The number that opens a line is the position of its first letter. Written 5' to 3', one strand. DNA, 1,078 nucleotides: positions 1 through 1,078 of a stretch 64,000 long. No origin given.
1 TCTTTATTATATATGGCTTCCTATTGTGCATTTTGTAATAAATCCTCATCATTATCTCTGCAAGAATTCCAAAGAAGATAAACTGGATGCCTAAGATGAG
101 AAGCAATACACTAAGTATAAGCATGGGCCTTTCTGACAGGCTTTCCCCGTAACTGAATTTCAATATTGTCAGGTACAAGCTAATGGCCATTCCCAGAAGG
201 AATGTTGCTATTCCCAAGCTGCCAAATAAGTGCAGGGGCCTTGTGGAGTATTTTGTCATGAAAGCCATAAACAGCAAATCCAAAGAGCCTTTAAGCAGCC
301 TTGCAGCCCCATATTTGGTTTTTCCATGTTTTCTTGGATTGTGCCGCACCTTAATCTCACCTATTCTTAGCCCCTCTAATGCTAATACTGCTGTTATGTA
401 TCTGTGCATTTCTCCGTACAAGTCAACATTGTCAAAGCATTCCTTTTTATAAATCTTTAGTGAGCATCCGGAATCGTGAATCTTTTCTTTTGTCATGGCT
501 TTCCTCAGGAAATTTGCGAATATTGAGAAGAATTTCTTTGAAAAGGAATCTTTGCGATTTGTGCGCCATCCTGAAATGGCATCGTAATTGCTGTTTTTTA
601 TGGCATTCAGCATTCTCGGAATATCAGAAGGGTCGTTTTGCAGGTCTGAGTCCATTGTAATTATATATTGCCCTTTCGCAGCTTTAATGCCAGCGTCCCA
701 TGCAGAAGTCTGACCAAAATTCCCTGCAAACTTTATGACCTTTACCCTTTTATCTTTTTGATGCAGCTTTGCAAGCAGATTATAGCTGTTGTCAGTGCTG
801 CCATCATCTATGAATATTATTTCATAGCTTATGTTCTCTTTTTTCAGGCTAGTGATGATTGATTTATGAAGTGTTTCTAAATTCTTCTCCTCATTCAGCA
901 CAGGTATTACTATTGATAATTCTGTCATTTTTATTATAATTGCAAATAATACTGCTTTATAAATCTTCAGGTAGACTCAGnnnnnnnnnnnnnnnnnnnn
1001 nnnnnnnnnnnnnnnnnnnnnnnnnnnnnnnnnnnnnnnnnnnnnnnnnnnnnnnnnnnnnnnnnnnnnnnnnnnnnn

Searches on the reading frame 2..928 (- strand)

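Call 64: search_protein_families(library=pfam, proteins=[window:2-928:-], max_evalue=0.001)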
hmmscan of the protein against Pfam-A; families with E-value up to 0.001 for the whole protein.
window:2-928:- (309 aa): 3 families
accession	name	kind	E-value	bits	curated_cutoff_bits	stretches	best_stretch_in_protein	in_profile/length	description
PF00535.33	Glycos_transf_2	-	3.2e-37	128.5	23.3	1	5-167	1-166/168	Glycosyl transferase family 2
PF10111.15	Glyco_tranf_2_2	-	1.2e-06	28.7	27.3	1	5-111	1-107/276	Glycosyltransferase like family 2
PF13641.12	Glyco_tranf_2_3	-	0.00022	21.7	27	1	4-120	3-121/230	Glycosyltransferase like family 2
